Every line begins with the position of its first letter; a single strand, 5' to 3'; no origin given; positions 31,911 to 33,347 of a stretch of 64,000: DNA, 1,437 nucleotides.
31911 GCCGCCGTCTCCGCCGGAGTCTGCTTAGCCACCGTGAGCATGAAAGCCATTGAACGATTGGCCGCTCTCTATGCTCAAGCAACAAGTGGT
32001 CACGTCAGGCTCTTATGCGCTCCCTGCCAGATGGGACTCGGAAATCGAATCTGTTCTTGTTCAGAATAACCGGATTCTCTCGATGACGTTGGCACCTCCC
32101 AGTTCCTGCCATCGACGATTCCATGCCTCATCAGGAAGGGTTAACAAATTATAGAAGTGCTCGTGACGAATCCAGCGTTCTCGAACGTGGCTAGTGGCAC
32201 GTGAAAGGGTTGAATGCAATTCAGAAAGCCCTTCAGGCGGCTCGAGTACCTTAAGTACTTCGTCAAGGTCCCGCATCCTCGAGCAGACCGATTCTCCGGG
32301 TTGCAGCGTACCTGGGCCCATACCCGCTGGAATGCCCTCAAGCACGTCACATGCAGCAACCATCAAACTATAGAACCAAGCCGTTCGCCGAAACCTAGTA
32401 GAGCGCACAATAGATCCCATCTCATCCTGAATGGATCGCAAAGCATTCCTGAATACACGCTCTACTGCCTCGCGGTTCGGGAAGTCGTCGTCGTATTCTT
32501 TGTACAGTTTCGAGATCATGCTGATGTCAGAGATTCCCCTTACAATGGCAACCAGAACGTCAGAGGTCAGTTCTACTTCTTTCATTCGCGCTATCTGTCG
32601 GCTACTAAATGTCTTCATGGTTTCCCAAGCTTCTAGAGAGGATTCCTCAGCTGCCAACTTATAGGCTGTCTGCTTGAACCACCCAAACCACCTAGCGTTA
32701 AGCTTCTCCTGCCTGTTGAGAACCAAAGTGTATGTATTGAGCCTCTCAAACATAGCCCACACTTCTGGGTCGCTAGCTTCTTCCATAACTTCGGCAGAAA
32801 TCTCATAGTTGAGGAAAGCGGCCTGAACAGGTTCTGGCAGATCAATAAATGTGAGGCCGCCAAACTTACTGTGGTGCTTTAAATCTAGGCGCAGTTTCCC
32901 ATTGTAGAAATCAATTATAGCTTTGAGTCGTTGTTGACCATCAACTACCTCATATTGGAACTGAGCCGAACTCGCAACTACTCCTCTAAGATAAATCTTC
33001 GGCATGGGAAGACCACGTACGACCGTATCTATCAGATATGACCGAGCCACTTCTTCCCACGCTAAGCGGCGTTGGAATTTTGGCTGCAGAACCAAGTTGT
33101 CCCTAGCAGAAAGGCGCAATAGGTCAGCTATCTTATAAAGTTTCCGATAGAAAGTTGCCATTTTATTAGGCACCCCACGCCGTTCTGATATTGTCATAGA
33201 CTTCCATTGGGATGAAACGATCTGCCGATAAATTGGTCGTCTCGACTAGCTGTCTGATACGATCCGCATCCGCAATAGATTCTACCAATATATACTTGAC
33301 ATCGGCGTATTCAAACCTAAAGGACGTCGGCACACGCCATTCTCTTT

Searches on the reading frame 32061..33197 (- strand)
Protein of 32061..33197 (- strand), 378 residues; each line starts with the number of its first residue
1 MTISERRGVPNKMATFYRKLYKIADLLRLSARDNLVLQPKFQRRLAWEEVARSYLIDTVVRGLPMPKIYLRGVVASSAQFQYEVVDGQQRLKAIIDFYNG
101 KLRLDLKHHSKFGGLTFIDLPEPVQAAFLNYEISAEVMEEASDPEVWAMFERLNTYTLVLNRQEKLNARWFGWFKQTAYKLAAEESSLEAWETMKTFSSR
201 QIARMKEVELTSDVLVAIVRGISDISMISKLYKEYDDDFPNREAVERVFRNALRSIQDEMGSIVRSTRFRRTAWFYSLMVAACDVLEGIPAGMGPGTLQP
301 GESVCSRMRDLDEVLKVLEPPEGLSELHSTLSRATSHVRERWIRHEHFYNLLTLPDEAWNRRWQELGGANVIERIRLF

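Call 3: search_protein_families(library=pfam, proteins=[window:32061-33197:-], max_evalue=1)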
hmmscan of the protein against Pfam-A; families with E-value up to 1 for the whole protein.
window:32061-33197:- (378 aa): 1 family
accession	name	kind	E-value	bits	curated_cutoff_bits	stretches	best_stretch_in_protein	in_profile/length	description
PF03235.19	GmrSD_N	-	1.5e-21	77.8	33.2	1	26-171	4-199/199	GmrSD restriction endonuclease, N-terminal domain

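Call 4: search_protein_families(library=padloc, proteins=[window:32061-33197:-], max_evalue=1)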
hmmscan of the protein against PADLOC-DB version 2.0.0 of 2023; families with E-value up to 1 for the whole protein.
window:32061-33197:- (378 aa): 11 families
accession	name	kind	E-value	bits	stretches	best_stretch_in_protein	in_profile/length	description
PDLC03877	NsnA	-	5.8e-33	112.7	1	19-241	49-251/385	-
PDLC04027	PD-T4-2_A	-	8e-20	69.2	2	15-100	32-114/363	-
PDLC03418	REase_II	-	3.1e-15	54.2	1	32-178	29-166/372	Type II restriction enzyme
PDLC04155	HEC-06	-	1.1e-05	22.2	1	21-93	10-82/562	-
PDLC04154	HEC-06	-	0.00013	18.7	1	36-94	24-85/569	-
PDLC02695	Orf5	-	0.00039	16.9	1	38-94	22-91/601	Orf5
PDLC04157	HEC-06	-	0.00062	16.5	1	38-94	25-85/558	-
PDLC02699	Orf5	-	0.0025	14.6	1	39-95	4-60/530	Orf5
PDLC04151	HEC-05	-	0.0035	14.1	1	12-65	19-69/600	-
PDLC02687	Orf5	-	0.0057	13.5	1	39-94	21-79/543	Orf5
PDLC02701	Orf5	-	0.042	10.3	1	35-95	19-93/596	Orf5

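Call 5: search_protein_families(library=ncbifam, proteins=[window:32061-33197:-], max_evalue=1)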
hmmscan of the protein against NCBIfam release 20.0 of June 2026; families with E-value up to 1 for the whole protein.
window:32061-33197:- (378 aa): 0 families

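Call 19: find_homologous_proteins(query=window:32061-33161:-, max_evalue=0.001)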
Query window:32061-33161:- (366 aa): 1112 proteins with E <= 0.001 among 7422 candidates; the best 120 are listed.
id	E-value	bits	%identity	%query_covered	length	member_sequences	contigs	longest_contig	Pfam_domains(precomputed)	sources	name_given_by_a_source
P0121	1.1e-242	822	100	100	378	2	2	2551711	PF03235.20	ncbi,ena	-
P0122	4.0e-208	709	86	100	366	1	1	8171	PF03235.20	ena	-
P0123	1.7e-206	703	86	100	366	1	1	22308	PF03235.20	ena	-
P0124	2.7e-202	690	83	100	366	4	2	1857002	PF03235.20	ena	-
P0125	2.2e-201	687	83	100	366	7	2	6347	PF03235.20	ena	-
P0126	7.0e-201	685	82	100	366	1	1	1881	PF03235.20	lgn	-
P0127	4.4e-196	669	80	100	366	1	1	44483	PF03235.20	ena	-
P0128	1.7e-195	667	81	100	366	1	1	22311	PF03235.20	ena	-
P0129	8.7e-195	665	80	100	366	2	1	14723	PF03235.20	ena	-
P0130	1.2e-194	664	79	100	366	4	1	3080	PF03235.20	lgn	-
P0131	2.5e-194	663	80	100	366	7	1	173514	PF03235.20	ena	-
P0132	2.8e-194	663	80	100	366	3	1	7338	PF03235.20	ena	-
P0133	3.7e-194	663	79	100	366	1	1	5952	PF03235.20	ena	-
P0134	7.8e-194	662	80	100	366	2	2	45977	PF03235.20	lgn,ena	-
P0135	2.0e-193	660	80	100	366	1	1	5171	PF03235.20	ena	-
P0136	1.6e-191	654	79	100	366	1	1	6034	PF03235.20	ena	-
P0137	2.2e-191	654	79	100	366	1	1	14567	PF03235.20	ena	-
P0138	6.2e-189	646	78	100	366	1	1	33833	PF03235.20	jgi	-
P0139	6.0e-188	642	77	100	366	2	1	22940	PF03235.20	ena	-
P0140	2.1e-186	637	77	100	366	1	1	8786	PF03235.20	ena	-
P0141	1.4e-184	631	75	100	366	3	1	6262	PF03235.20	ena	-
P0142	3.8e-184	630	75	100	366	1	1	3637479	PF03235.20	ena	-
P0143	1.5e-182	625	75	100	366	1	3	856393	PF03235.20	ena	-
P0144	9.2e-172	589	71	100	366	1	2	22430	PF03235.20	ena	-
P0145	2.8e-150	518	65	96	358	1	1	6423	PF03235.20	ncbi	-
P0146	4.3e-145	501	63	97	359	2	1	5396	PF03235.20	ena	-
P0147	1.3e-144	500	64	97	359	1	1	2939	PF03235.20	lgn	-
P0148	1.4e-143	496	63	97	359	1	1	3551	PF03235.20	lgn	-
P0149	1.2e-142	493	63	97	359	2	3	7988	PF03235.20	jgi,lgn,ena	-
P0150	5.1e-140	485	62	97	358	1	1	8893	PF03235.20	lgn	-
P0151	7.8e-139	481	61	98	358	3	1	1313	PF03235.20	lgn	-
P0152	1.0e-138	480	61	97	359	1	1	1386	PF03235.20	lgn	-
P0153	2.2e-138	479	61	98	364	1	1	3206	PF03235.20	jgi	jgi:hypothetical protein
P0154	4.0e-138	478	62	97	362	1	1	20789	PF03235.20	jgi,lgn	jgi:hypothetical protein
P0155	4.0e-137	475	60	98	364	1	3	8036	PF03235.20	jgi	jgi:hypothetical protein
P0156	8.5e-137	474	60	97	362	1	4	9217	PF03235.20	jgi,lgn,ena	-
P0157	2.1e-136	473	59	98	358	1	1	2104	PF03235.20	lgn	-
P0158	1.1e-135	471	60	97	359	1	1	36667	PF03235.20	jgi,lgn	-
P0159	2.2e-135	469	61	97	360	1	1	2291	PF03235.20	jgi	-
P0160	2.4e-135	469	59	98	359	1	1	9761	PF03235.20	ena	-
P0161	4.4e-135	468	60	98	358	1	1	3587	PF03235.20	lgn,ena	-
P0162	7.6e-135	468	60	96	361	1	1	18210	PF03235.20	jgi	jgi:hypothetical protein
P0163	8.5e-135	468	59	98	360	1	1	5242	PF03235.20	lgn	-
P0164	1.5e-134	467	60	97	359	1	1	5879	PF03235.20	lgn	-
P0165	2.5e-134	466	62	95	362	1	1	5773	PF03235.20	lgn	-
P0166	7.7e-134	464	61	97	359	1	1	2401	PF03235.20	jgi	jgi:hypothetical protein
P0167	1.4e-133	464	59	97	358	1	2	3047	PF03235.20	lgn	-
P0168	1.9e-133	463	59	98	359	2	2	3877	PF03235.20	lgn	-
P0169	2.1e-133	463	59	97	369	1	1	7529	PF03235.20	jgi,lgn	jgi:hypothetical protein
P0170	4.9e-133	462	59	98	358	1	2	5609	PF03235.20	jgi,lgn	-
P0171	6.1e-133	461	60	96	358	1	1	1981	PF03235.20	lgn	-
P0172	8.0e-133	461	58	97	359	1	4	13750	PF03235.20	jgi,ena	-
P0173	8.5e-133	461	58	98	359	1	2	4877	PF03235.20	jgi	jgi:hypothetical protein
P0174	2.0e-132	460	59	97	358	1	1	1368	PF03235.20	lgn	-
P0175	2.4e-132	459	57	97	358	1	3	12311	PF03235.20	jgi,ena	-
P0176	5.5e-132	458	59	98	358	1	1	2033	PF03235.20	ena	-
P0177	9.3e-132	458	59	97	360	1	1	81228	PF03235.20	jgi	jgi:hypothetical protein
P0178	1.3e-131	457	59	98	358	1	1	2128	PF03235.20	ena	-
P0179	2.9e-131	456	60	96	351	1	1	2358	PF03235.20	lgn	-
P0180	2.9e-131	456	57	97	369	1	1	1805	PF03235.20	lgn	-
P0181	5.8e-131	455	57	96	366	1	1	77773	PF03235.20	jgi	jgi:uncharacterized protein DUF262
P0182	6.3e-131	455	58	97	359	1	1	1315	PF03235.20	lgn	-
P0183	7.7e-131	455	58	99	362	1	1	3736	PF03235.20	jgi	jgi:hypothetical protein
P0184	8.4e-131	454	58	97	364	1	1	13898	PF03235.20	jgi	jgi:hypothetical protein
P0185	1.1e-130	454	58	97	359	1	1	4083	PF03235.20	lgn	-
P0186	1.4e-130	454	58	98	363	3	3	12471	PF03235.20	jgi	jgi:hypothetical protein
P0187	1.6e-130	453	60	97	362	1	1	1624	PF03235.20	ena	-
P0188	1.8e-130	453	59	98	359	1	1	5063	PF03235.20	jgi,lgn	jgi:hypothetical protein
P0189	3.5e-130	452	58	98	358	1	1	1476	PF03235.20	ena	-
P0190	3.5e-130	452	59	97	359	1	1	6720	PF03235.20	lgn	-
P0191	3.6e-130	452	59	97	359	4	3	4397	PF03235.20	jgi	jgi:hypothetical protein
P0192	4.2e-130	452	57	98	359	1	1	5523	PF03235.20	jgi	jgi:hypothetical protein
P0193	4.4e-130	452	59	97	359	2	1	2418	PF03235.20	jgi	jgi:hypothetical protein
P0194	9.8e-130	451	59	98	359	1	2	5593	PF03235.20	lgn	-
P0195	1.1e-129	451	59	96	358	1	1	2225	PF03235.20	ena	-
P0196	1.1e-129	451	58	97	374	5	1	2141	PF03235.20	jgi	jgi:hypothetical protein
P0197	1.6e-129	450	60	95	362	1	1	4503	PF03235.20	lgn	-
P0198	1.7e-129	450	58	97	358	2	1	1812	PF03235.20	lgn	-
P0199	2.7e-129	449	58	97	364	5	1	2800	PF03235.20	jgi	-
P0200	2.8e-129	449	58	96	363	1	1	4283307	PF03235.20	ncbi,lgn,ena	-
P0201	4.0e-129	449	58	96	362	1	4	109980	PF03235.20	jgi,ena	jgi:hypothetical protein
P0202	4.2e-129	449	59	97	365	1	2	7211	PF03235.20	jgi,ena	-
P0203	4.8e-129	449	57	97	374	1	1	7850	PF03235.20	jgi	jgi:uncharacterized protein with ParB-like and HNH nuclease domain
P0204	6.2e-129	448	57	97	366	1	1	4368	PF03235.20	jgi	jgi:Protein of unknown function DUF262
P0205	1.0e-128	448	56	97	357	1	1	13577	PF03235.20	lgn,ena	-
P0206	1.2e-128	447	59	96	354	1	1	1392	PF03235.20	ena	-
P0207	1.6e-128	447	57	99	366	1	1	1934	PF03235.20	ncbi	-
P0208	1.7e-128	447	58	97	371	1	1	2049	PF03235.20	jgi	jgi:hypothetical protein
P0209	2.6e-128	446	58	96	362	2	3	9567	PF03235.20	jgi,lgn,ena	-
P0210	2.8e-128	446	59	97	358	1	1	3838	PF03235.20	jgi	jgi:hypothetical protein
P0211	2.9e-128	446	58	97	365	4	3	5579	PF03235.20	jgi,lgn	-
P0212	2.9e-128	446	57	97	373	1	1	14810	PF03235.20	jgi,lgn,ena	-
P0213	4.3e-128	445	59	96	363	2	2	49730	PF03235.20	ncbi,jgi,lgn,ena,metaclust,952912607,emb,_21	jgi:hypothetical protein|metaclust:\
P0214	5.5e-128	445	58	97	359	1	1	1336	PF03235.20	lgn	-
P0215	5.8e-128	445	57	96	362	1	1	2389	PF03235.20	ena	-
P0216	7.5e-128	445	58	97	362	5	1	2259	PF03235.20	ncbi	-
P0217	1.8e-127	443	58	97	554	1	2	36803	PF03235.20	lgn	-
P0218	2.3e-127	443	58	95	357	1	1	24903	PF03235.20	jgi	jgi:hypothetical protein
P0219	2.6e-127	443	57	97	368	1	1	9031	PF03235.20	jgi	jgi:hypothetical protein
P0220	2.8e-127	443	57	98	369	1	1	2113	PF03235.20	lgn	-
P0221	2.8e-127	443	56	98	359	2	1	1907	PF03235.20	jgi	jgi:hypothetical protein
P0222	3.3e-127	443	56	96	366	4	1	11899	PF03235.20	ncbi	-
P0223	4.0e-127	442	59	96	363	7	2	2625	PF03235.20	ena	-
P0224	6.9e-127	442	57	95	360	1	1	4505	PF03235.20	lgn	-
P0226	1.2e-126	441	57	97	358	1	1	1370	PF03235.20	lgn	-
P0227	1.3e-126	441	58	96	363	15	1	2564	PF03235.20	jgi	jgi:hypothetical protein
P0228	1.5e-126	440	58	97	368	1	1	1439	PF03235.20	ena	-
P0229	1.8e-126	440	57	98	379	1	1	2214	PF03235.20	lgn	-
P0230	2.2e-126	440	57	97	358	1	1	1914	PF03235.20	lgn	-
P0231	6.2e-126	438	57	96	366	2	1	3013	PF03235.20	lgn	-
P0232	9.8e-126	438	57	96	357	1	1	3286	PF03235.20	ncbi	-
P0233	1.1e-125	438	57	96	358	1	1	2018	PF03235.20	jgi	jgi:hypothetical protein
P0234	1.7e-125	437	58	96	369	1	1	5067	PF03235.20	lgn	-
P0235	7.6e-125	435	57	97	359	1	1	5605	PF03235.20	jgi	jgi:hypothetical protein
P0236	7.9e-125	435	57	96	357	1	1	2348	PF03235.20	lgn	-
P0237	2.0e-124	433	56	97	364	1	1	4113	PF03235.20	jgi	jgi:hypothetical protein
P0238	2.1e-124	433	57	99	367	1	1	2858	PF03235.20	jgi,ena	-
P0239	2.3e-124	433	57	93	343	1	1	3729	PF03235.20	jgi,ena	-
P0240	3.0e-124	433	56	100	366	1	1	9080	PF03235.20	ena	-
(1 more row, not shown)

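Call 31: predict_structure(alignment_id=A3)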
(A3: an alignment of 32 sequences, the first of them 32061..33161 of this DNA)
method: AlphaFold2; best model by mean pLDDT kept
length: 366 residues; sequences in the alignment: 32
mean_pLDDT: 83.6   pTM: 0.64
mean pLDDT of the five models: 83.6, 83.5, 82.7, 82.1, 80.2
residues with pLDDT >= 90: 146; 70-90: 161; 50-70: 49; < 50: 10
segments of 3 or more residues with pLDDT < 50: 143-148
pLDDT, mean of each block of 10 residues (from residue 1): 84 92 70 58 81 80 76 82 91 79 92 94 84 70 45 59 78 83 80 77 93 80 82 96 96 94 95 96 94 96 89 85 76 96 96 91 83
secondary structure, 60 per line:
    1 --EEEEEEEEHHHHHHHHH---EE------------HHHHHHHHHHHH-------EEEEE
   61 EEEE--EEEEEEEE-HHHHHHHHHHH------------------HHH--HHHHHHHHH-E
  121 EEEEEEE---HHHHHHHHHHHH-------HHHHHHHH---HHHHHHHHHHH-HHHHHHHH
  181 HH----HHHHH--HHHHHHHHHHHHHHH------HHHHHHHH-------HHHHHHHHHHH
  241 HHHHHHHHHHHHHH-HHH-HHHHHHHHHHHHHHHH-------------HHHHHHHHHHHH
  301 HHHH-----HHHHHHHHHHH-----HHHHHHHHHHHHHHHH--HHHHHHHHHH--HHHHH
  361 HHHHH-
elements in order: E3-10 H11-19 H37-48 E56-64 E67-74 H76-86 H110-118 E120-127 H131-142 H150-157 H161-171 H173-182 H187-191 H194-208 H215-222 H230-254 H260-275 H289-304 H310-320 H326-341 H344-353 H356-365

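Call 38: fold_search(model_id=the predicted structure, library=pdb)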
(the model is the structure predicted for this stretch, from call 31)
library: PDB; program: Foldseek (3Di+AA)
matches with E <= 10: 109; with E <= 0.001: 1
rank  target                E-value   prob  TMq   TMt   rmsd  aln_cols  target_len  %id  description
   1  7bnk_A                7.0e-04  1.00  0.23  0.39  13.2       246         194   14  Crystal structure of ParB from Myxococcus xanthus bound to CDP and Monothiophosphate (released 2021-09-08)
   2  7bnr_A                1.1e-03  1.00  0.24  0.40  13.2       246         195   14  Crystal structure of a ParB Q52A mutant from Myxococcus xanthus bound to CTPyS (released 2021-09-08)
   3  7p9m_B                1.3e-03  0.99  0.26  0.19  20.0       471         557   12  BrxU, GmrSD-family Type IV restriction enzyme (released 2021-12-08)
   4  7bm8_A                1.4e-03  1.00  0.25  0.45  11.8       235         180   14  Crystal structure of the C-terminally truncated chromosome-partitioning protein ParB from Caulobacter crescentus compl (released 2021-04-28)
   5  6sdk_A                1.4e-03  1.00  0.23  0.38  14.4       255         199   15  Crystal structure of bacterial ParB dimer bound to CDP (released 2019-10-23)
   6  6sdk_B                1.8e-03  1.00  0.23  0.38  14.0       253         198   15  Crystal structure of bacterial ParB dimer bound to CDP (released 2019-10-23)
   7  7bnk_B                2.1e-03  1.00  0.23  0.40  12.8       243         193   15  Crystal structure of ParB from Myxococcus xanthus bound to CDP and Monothiophosphate (released 2021-09-08)
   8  7p9k_A                2.2e-03  0.99  0.28  0.19  19.0       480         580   11  BrxU, GmrSD-family Type IV restriction enzyme (released 2021-12-08)
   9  7bnr_B                3.8e-03  1.00  0.23  0.39  13.2       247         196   14  Crystal structure of a ParB Q52A mutant from Myxococcus xanthus bound to CTPyS (released 2021-09-08)
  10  7p9m_A                4.3e-03  0.97  0.28  0.20  17.9       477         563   12  BrxU, GmrSD-family Type IV restriction enzyme (released 2021-12-08)
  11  7ng0                  7.0e-03  0.99  0.24  0.41  13.6       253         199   14  Crystal structure of N- and C-terminally truncated Geobacillus thermoleovorans nucleoid occlusion protein Noc (released 2021-02-17)
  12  6jiv_A                8.9e-03  0.91  0.27  0.19  19.2       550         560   11  SspE crystal structure (released 2020-03-25)
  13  7o0n_A                1.4e-02  0.98  0.23  0.38  13.1       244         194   14  Crystal structure of a ParB E93A mutant from Myxococcus xanthus bound to CDP and monothiophosphate (released 2021-09-15)
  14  6ryk_B                3.6e-02  1.00  0.23  0.53   8.1       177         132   14  Crystal structure of the ParB-like protein PadC (released 2020-01-22)
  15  5k5d_B                5.0e-02  0.82  0.22  0.31  15.4       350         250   13  Structure of the C2221 form of Pnob8-like ParB-N domain (released 2016-06-15)
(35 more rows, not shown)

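Call 56: search_dna_similar(query=window:32061-33161:-, collection=plasmids, mode=protein, max_evalue=1e-10, max_rows=20)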
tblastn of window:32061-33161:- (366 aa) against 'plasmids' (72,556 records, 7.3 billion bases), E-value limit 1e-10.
Records with a match: 44; places in all: 45; records where one place covers at least 80% of the query: 5.
Best place of each record, by identity: <60% 44.
By first word of the organism name: Rhizobium 6; Klebsiella 6; Rhodococcus 5; Escherichia 4; Asticcacaulis 2; Sphingopyxis 2; Sinorhizobium 2; Salmonella 2; Glutamicibacter 1; Pseudanabaena 1; and 13 more.
By predicted mobility (MOB-suite, as given by PLSDB): conjugative 22; mobilizable 12; non-mobilizable 10.
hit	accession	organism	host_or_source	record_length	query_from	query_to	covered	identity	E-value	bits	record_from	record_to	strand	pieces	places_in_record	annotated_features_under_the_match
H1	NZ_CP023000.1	Rhizobium sp. 11515TR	Cell culture,agricultural soil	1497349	1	277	76%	38.4%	4e-53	196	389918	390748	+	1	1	record has no annotation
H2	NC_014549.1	Glutamicibacter arilaitensis Re117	-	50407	1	278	76%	36.8%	1e-46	177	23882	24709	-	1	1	DUF262 domain-containing protein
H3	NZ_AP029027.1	Asticcacaulis sp. DW145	Lemna minor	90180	9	333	89%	30.8%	2e-29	127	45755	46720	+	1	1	DUF262 domain-containing protein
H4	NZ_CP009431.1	Sphingopyxis macrogoltabida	soil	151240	9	330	88%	30.8%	2e-26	118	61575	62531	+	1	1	DUF262 domain-containing protein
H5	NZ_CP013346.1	Sphingopyxis macrogoltabida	whole organism,activated sludge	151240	9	330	88%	30.8%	2e-26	118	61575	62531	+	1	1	DUF262 domain-containing protein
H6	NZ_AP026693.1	Rhodococcus qingshengii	cruid oil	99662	9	302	80%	28.6%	1e-19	98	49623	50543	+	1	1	DUF262 domain-containing protein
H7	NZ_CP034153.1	Rhodococcus sp. NJ-530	Antarctic sea ice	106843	9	302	80%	28.6%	1e-19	98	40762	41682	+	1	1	DUF262 domain-containing protein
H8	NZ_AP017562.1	Pseudanabaena sp. ABRG5-3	-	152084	11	269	71%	32.5%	2e-27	121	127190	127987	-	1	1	DUF262 domain-containing protein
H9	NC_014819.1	Asticcacaulis excentricus CB 48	pond water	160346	9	269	71%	30.5%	2e-24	112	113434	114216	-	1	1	DUF262 domain-containing protein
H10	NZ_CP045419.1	Pseudoalteromonas sp. THAF3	pure culture,Surface of a polyethylene ...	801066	23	278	70%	30.9%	1e-17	92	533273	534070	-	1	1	DUF262 domain-containing protein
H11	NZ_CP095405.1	Rhodococcus opacus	Whole organism,nitrophenolics and ...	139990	9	267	71%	27.9%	2e-18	94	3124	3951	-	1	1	DUF262 domain-containing protein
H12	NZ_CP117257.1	Rhizobium tumorigenes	Rubus sp.,pure bacterial culture,Aerial ...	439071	14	252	65%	27.1%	2e-19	97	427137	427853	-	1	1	DUF262 domain-containing protein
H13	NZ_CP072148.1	Rhizobium sp. K1/93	Himalayan blackberry,cell culture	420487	14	252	65%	26.7%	4e-19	97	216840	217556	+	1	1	DUF262 domain-containing protein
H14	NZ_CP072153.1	Rhizobium sp. K15/93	Himalayan blackberry,cell culture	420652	14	252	65%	26.7%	4e-19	97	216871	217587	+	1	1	DUF262 domain-containing protein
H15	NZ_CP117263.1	Rhizobium tumorigenes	Rubus sp.,pure bacterial culture,Aerial ...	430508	14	252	65%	26.7%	4e-19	97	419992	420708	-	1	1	DUF262 domain-containing protein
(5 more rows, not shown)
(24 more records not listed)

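Call 57: get_annotated_region(hit=H2, flank=4000)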
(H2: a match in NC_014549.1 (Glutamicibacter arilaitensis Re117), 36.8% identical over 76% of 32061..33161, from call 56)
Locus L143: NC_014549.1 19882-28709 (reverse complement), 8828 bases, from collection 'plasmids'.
description: Glutamicibacter arilaitensis Re117 plasmid pRE117-1, complete sequence
organism: Glutamicibacter arilaitensis Re117 (NCBI taxid 861360)
taxonomy: Bacteria; Actinomycetota; Actinomycetes; Micrococcales; Micrococcaceae; Glutamicibacter; Glutamicibacter arilaitensis; Glutamicibacter arilaitensis Re117
host: -; source: -; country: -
typing (MOB-suite, as given by PLSDB): conjugative; replicon rep_cluster_1578; relaxase MOBP; mating-pair formation MPF_T
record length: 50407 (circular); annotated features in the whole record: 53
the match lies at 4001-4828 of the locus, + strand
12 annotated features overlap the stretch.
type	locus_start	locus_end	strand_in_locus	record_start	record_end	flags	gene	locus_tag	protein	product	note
CDS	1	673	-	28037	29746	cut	-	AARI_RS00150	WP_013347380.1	relaxase/mobilization nuclease domain-containing protein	-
CDS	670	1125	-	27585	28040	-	mobC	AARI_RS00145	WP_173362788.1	plasmid mobilization relaxosome protein MobC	-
CDS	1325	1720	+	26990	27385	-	-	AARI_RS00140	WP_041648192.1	hypothetical protein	-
CDS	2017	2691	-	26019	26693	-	-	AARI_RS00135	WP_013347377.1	recombinase family protein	GO:0006310 - DNA recombination [Evidence IEA]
CDS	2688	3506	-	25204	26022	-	-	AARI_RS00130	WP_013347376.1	Fic family protein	-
CDS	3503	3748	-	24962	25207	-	-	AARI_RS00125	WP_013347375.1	antitoxin VbhA family protein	-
CDS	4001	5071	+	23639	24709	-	-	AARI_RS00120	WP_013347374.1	DUF262 domain-containing protein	-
CDS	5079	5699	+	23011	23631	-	-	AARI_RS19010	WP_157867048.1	hypothetical protein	-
CDS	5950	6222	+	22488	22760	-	-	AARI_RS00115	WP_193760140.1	hypothetical protein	-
CDS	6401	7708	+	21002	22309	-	-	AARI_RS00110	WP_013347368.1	ISL3-like element ISAar19 family transposase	GO:0006313 - DNA transposition [Evidence IEA]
CDS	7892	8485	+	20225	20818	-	-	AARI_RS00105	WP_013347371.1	recombinase family protein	GO:0006310 - DNA recombination [Evidence IEA]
CDS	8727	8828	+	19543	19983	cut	-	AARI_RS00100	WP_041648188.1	hypothetical protein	-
